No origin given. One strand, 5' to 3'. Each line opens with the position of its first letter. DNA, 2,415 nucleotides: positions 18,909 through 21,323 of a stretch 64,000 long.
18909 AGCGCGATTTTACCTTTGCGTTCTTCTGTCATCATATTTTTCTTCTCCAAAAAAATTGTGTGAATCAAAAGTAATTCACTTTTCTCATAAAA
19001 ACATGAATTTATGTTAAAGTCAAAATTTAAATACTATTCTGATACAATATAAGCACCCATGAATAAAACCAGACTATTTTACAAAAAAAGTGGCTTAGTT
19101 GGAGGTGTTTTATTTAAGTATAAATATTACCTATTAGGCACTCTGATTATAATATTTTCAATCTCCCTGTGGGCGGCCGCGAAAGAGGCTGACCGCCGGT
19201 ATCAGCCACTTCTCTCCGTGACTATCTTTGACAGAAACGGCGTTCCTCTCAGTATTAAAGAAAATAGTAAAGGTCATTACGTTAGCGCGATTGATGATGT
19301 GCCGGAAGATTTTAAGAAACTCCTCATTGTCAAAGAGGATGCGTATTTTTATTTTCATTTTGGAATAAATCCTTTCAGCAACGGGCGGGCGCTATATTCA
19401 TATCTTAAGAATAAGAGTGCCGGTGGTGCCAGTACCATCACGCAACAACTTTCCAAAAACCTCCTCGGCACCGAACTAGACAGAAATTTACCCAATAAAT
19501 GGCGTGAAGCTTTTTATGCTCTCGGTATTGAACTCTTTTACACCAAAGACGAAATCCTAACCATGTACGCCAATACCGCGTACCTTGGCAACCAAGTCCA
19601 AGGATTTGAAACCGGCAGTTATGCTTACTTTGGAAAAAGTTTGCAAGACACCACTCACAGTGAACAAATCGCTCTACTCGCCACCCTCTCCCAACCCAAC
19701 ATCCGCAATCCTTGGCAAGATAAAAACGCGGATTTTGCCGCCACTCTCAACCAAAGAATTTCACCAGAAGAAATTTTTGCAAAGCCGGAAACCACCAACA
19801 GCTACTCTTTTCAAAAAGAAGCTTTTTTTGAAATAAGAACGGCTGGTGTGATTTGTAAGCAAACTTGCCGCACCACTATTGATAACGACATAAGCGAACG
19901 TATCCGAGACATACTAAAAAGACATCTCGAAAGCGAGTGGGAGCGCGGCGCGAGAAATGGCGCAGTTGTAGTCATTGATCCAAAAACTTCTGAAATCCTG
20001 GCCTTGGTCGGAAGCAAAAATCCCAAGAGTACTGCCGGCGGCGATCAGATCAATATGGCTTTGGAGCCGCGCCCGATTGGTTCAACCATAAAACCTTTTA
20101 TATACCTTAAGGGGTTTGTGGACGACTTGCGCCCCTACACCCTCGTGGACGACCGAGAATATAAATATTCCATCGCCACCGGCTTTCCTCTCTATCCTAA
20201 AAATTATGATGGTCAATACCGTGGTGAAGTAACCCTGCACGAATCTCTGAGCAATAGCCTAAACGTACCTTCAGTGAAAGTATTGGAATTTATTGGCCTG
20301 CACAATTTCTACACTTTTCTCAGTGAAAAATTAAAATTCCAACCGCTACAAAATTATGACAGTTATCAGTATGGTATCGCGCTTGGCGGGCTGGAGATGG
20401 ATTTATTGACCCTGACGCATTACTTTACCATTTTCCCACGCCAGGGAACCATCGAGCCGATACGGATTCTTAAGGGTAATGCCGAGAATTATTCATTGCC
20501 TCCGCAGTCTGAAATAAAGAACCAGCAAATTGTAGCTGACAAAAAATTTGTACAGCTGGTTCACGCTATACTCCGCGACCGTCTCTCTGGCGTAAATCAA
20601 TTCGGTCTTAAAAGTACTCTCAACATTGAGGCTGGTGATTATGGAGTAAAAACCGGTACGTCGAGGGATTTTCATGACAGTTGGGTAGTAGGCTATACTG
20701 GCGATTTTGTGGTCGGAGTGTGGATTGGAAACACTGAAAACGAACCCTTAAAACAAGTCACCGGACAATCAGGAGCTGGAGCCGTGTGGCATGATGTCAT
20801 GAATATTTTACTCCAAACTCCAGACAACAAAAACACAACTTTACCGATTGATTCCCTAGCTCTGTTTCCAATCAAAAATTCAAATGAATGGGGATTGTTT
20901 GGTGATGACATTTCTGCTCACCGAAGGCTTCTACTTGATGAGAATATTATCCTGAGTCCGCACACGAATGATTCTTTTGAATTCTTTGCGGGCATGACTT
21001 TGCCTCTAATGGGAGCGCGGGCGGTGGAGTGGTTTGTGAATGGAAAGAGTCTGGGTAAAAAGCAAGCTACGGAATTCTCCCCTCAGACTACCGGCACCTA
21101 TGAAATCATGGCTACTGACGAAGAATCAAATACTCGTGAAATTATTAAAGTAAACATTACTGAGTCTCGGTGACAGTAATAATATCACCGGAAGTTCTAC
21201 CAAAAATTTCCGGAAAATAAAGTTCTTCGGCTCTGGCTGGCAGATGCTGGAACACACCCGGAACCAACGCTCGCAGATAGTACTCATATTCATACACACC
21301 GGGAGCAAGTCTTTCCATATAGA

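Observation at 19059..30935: Alpha-2-macroglobulin / class A PBP / PG-binding surface protein cluster with unusual convergent overlap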

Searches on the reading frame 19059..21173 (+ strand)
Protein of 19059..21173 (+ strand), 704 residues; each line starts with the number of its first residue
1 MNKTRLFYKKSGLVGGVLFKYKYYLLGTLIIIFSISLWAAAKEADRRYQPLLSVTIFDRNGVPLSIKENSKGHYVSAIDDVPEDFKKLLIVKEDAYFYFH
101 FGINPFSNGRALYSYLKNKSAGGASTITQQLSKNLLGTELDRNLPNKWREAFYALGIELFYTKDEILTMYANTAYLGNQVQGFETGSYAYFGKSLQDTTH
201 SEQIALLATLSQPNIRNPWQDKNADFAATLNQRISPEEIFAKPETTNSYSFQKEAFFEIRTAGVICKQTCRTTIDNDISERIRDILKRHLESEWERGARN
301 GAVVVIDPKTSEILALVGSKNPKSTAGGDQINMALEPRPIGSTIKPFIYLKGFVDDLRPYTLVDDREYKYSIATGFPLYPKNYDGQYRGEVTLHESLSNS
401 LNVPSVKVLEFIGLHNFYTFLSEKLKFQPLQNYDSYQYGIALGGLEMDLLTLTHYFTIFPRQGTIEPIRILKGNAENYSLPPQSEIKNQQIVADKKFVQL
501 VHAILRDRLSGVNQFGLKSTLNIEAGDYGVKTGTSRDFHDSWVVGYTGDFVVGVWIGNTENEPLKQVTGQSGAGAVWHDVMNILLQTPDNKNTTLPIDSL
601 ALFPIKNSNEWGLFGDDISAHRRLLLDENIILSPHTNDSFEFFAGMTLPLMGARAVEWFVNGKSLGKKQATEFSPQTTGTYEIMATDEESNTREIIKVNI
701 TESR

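Call 3: search_protein_families(library=pfam, proteins=[window:19059-21173:+], max_evalue=0.01)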
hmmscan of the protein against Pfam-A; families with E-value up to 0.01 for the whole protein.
window:19059-21173:+ (704 aa): 3 families
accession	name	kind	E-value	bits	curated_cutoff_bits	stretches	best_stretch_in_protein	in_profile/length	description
PF00912.28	Transgly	-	9e-41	139.7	27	1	69-223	11-164/178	Transglycosylase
PF00905.27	Transpeptidase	-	6.5e-18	65.4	22.1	1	301-579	1-296/299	Penicillin binding protein transpeptidase domain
PF06832.18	BiPBP_C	-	0.0025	18.1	26.8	1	646-694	35-87/90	Penicillin-Binding Protein C-terminus Family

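Call 4: search_protein_families(library=ncbifam, proteins=[window:19059-21173:+], max_evalue=0.01)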
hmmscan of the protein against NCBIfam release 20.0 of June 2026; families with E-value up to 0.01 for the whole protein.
window:19059-21173:+ (704 aa): 16 families
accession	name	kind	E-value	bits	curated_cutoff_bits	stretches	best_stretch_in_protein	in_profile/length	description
TIGR02073.1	PBP_1c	equivalog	4.8e-113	379.2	494.2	1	52-590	10-549/728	penicillin-binding protein 1C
TIGR02074.1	PBP_1a_fam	subfamily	2.4e-91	307.1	508.75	2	269-586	225-534/535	PBP1A family penicillin-binding protein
NF051885.1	tranpepglycosPbpC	equivalog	7.4e-69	232.9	900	1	53-582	56-591/632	multimodular transpeptidase-transglycosylase PbpC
TIGR02071.1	PBP_1b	equivalog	5.2e-66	223.3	717.75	2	289-596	394-692/729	penicillin-binding protein 1B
NF008414.0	PRK11240.1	equivalog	1.1e-54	185.8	1121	1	34-599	18-579/774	peptidoglycan glycosyltransferase PbpC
NF011423.0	PRK14850.1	equivalog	3.3e-50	171.2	1275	2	276-610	391-715/764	penicillin-binding protein 1b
NF007061.0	PRK09506.1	equivalog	1.5e-49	168.5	1120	2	81-222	219-364/825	bifunctional glycosyl transferase/transpeptidase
NF038276.1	strep_PBP2A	exception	2.3e-48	165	1100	2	29-221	50-240/716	penicillin-binding protein PBP2A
NF008643.0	PRK11636.1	equivalog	4.6e-41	141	1263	3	77-219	70-212/850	peptidoglycan glycosyltransferase/peptidoglycan DD-transpeptidase MrcA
NF038272.1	strep_PBP1A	exception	6.9e-40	137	1075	2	24-224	23-222/658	penicillin-binding protein PBP1A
NF038274.1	strep_PBP1B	exception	2.3e-27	95.7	1225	2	79-215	88-228/745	penicillin-binding protein PBP1B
NF010008.0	PRK13481.1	equivalog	1.2e-21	77.2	270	1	69-207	77-214/269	glycosyltransferase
TIGR02070.1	mono_pep_trsgly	equivalog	1.3e-20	73.8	182.65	1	76-215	58-197/224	monofunctional biosynthetic peptidoglycan transglycosylase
TIGR03423.1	pbp2_mrdA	equivalog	3.1e-05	22.8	455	0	271-318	230-267/593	penicillin-binding protein 2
NF053573.1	PBP2_PenA_Neis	exception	0.00035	19.2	1105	0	297-353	259-321/572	peptidoglycan D,D-transpeptidase PBP2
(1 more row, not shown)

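Call 35: search_protein_families(library=pfam, alignment_id=A2, max_evalue=0.01)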
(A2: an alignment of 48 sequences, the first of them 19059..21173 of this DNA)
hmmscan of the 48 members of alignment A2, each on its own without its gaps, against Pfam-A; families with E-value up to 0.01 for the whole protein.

A. member 1, window:19059-21173:+ (704 aa): 3 families
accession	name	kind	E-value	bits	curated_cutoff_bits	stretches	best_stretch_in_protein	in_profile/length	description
PF00912.28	Transgly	-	9e-41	139.7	27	1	69-223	11-164/178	Transglycosylase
PF00905.27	Transpeptidase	-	6.5e-18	65.4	22.1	1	301-579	1-296/299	Penicillin binding protein transpeptidase domain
PF06832.18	BiPBP_C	-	0.0025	18.1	26.8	1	646-694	35-87/90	Penicillin-Binding Protein C-terminus Family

B. families by the number of members that match (of 48 scanned): 5 families
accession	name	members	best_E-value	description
PF00912.28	Transgly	48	3.8e-44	Transglycosylase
PF00905.27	Transpeptidase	48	4.7e-22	Penicillin binding protein transpeptidase domain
PF06832.18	BiPBP_C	23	4.9e-08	Penicillin-Binding Protein C-terminus Family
PF16820.11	PKD_3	2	0.0076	PKD-like domain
PF07495.19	Y_Y_Y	1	0.0032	Y_Y_Y domain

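Call 36: search_solved_structures(query=A2, max_evalue=0.001)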
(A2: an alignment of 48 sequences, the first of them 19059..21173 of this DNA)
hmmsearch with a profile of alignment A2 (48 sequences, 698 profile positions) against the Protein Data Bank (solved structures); distinct sequences matched with E-value up to 0.001: 49.
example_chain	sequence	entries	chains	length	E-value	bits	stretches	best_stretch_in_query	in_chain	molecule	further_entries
7u4h_A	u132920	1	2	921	4.9e-65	223.4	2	44-262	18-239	Penicillin-binding protein 1A (Pbp1a)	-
4oon_A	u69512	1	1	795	1.9e-56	195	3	72-219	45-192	Penicillin-binding protein 1A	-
3udf_A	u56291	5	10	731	8.1e-55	189.6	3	71-219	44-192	Penicillin-binding protein 1a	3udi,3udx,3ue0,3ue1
5fgz_A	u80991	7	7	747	1.1e-54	189.2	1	56-575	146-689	Penicillin-binding protein 1B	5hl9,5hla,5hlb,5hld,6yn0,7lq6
3fwl_A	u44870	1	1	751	1.1e-54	189.1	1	56-575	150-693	Penicillin-binding protein 1B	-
3vma_A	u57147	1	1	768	1.2e-54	189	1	56-575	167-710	Penicillin-binding protein 1B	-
5u2g_A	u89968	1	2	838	6e-52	180.1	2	70-234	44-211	Penicillin-binding protein 1A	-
2olu_A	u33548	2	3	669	6.7e-38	133.7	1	47-555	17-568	Penicillin-binding protein 2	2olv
3dwk_A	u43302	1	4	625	7.2e-38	133.6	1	48-556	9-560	Penicillin-binding protein 2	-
3zg7_B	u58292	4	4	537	2.6e-36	128.4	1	150-599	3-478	PENICILLIN-BINDING PROTEIN 4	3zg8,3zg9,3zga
3nb6_A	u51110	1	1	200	2.9e-36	128.3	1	65-220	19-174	Penicillin-binding protein 1A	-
2oqo_A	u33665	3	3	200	3.9e-36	127.9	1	65-220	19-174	Penicillin-binding protein 1A (PBP-1a) (PBP1a) | Penicillin-insensitive transglycosylase | Penicillin-binding protein 1A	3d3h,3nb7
7zuh_AAA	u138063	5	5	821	2.1e-32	115.6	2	49-217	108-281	Penicillin-binding protein 1b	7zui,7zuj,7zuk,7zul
2jch_A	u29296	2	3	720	8.1e-32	113.6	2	37-217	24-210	PENICILLIN-BINDING PROTEIN 1B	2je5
3vmq_A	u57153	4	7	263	8.1e-29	103.7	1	62-246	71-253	Monofunctional glycosyltransferase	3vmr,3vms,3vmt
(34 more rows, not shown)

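Call 62: find_homologous_proteins(query=window:19059-21173:+)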
Query window:19059-21173:+ (704 aa): 5804 proteins with E <= 0.001 among 8000 candidates; the best 120 are listed.
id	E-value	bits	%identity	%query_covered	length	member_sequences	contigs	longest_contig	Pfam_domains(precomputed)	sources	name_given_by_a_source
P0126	0.0e+0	1609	100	100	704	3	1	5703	PF00912.29,PF00905.28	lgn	-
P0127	0.0e+0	1195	72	100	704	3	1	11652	PF00912.29,PF00905.28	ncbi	-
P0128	0.0e+0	1177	71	99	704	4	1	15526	PF00912.29,PF00905.28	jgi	jgi:membrane carboxypeptidase/penicillin-binding protein PbpC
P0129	0.0e+0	1170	71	99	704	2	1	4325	PF00912.29,PF00905.28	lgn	-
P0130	0.0e+0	1168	72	97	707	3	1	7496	PF00912.29,PF00905.28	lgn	-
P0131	0.0e+0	1168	70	99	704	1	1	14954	PF00912.29,PF00905.28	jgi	jgi:penicillin-binding protein 1C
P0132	0.0e+0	1162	71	99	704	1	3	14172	PF00912.29,PF00905.28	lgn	-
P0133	0.0e+0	1154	72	97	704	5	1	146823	PF00912.29,PF00905.28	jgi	jgi:membrane carboxypeptidase/penicillin-binding protein PbpC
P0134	0.0e+0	1154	70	99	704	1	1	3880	PF00912.29,PF00905.28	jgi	jgi:penicillin-binding protein 1C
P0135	0.0e+0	1141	71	97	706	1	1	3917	PF00912.29,PF00905.28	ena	-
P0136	0.0e+0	1138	72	97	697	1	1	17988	PF00912.29,PF00905.28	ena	-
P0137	0.0e+0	1133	71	96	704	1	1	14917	PF00912.29,PF00905.28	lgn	-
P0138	0.0e+0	1124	71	97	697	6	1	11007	PF00912.29,PF00905.28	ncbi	-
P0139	0.0e+0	1119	69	99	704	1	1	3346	PF00912.29,PF00905.28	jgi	jgi:membrane carboxypeptidase/penicillin-binding protein PbpC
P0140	0.0e+0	1117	72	95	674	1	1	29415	PF00912.29,PF00905.28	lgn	-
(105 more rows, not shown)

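Call 73: predict_structure(alignment_id=A4)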
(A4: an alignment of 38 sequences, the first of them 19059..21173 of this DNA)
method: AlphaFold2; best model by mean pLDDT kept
length: 704 residues; sequences in the alignment: 38
mean_pLDDT: 84.9   pTM: 0.80
mean pLDDT of the five models: 84.9, 83.6, 81.7, 80.6, 80.4
residues with pLDDT >= 90: 375; 70-90: 226; 50-70: 60; < 50: 43
segments of 3 or more residues with pLDDT < 50: 2-13, 368-385, 510-519
pLDDT, mean of each block of 10 residues (from residue 1): 47 57 87 94 95 94 93 94 94 85 68 70 71 89 86 92 95 91 95 94 93 81 91 93 92 93 88 95 95 89 96 95 89 91 92 95 68 39 56 87 85 88 91 74 82 97 94 64 80 97 81 44 85 76 94 93 70 89 94 94 85 90 80 71 83 89 92 91 90 87 72
secondary structure, 60 per line:
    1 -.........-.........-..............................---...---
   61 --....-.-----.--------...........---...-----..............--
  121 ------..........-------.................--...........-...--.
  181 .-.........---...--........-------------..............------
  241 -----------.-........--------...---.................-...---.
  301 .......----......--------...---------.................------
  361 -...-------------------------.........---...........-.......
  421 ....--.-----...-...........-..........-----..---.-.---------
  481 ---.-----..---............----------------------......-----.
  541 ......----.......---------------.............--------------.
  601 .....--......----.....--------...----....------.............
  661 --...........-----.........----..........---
elements in order (helices of 4 or more, strands of 3 or more residues): H2-10 H12-20 H22-51 E55-57 E63-66 H83-93 H105-118 H127-136 H144-160 H163-173 E175-177 H183-191 H200-207 H221-234 H254-261 E270-272 H276-292 E300-307 E312-317 E338-341 H342-354 E362-364 E390-392 H393-398 H402-412 H414-424 H437-442 E443-447 H449-458 H495-506 E529-534 E540-546 E551-557 H573-585 E600-605 E608-613 H618-622 E631-633 E638-641 E648-660 E663-673 E679-687 E692-701

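Call 76: fold_search(model_id=the predicted structure, library=pdb)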
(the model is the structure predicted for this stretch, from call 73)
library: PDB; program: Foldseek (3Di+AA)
matches with E <= 10: 824; with E <= 0.001: 450
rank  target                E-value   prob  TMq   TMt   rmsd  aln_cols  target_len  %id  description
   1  5hlb                  9.9e-27  1.00  0.61  0.59   6.1       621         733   23  E. coli PBP1b in complex with acyl-aztreonam and moenomycin (released 2016-12-14)
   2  3vma                  9.6e-26  1.00  0.61  0.61   5.9       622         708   21  Crystal Structure of the Full-Length Transglycosylase PBP1b from Escherichia coli (released 2012-03-14)
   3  3dwk_C                3.1e-25  1.00  0.43  0.48  14.7       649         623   20  Identification of Dynamic Structural Motifs Involved in Peptidoglycan Glycosyltransfer (released 2008-09-30)
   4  2olv_B                6.2e-25  1.00  0.53  0.59   7.2       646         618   18  Structural Insight Into the Transglycosylation Step Of Bacterial Cell Wall Biosynthesis : Donor Ligand Complex (released 2007-03-13)
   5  3dwk_B                9.8e-25  1.00  0.44  0.49  15.1       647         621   19  Identification of Dynamic Structural Motifs Involved in Peptidoglycan Glycosyltransfer (released 2008-09-30)
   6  2olv_A                1.5e-24  1.00  0.54  0.60   7.2       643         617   18  Structural Insight Into the Transglycosylation Step Of Bacterial Cell Wall Biosynthesis : Donor Ligand Complex (released 2007-03-13)
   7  3dwk_A                2.3e-24  1.00  0.44  0.51  14.5       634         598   20  Identification of Dynamic Structural Motifs Involved in Peptidoglycan Glycosyltransfer (released 2008-09-30)
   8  3dwk_D                2.4e-24  1.00  0.43  0.50  14.1       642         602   19  Identification of Dynamic Structural Motifs Involved in Peptidoglycan Glycosyltransfer (released 2008-09-30)
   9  5hl9                  2.6e-24  1.00  0.60  0.60   8.9       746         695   20  E. coli PBP1b in complex with acyl-ampicillin and moenomycin (released 2016-12-14)
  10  6yn0_A                4.0e-24  1.00  0.60  0.61   5.6       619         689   21  Structure of E. coli PBP1b with a FtsN peptide activating transglycosylase activity (released 2020-11-04)
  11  5fgz                  5.7e-24  1.00  0.60  0.60   5.6       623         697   22  E. coli PBP1b in complex with FPI-1465 (released 2016-01-20)
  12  2olu                  6.0e-24  1.00  0.46  0.51   9.3       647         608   19  Structural Insight Into the Transglycosylation Step Of Bacterial Cell Wall Biosynthesis : Apoenzyme (released 2007-03-20)
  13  5hla                  1.7e-23  1.00  0.59  0.59   5.7       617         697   21  E. coli PBP1b in complex with acyl-cephalexin and moenomycin (released 2016-12-14)
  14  3fwl                  1.4e-22  1.00  0.61  0.60   5.6       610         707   24  Crystal Structure of the Full-Length Transglycosylase PBP1b from Escherichia coli (released 2009-06-02)
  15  5hld                  3.6e-22  1.00  0.54  0.59   6.7       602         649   21  E. coli PBP1b in complex with acyl-CENTA and moenomycin (released 2016-12-14)
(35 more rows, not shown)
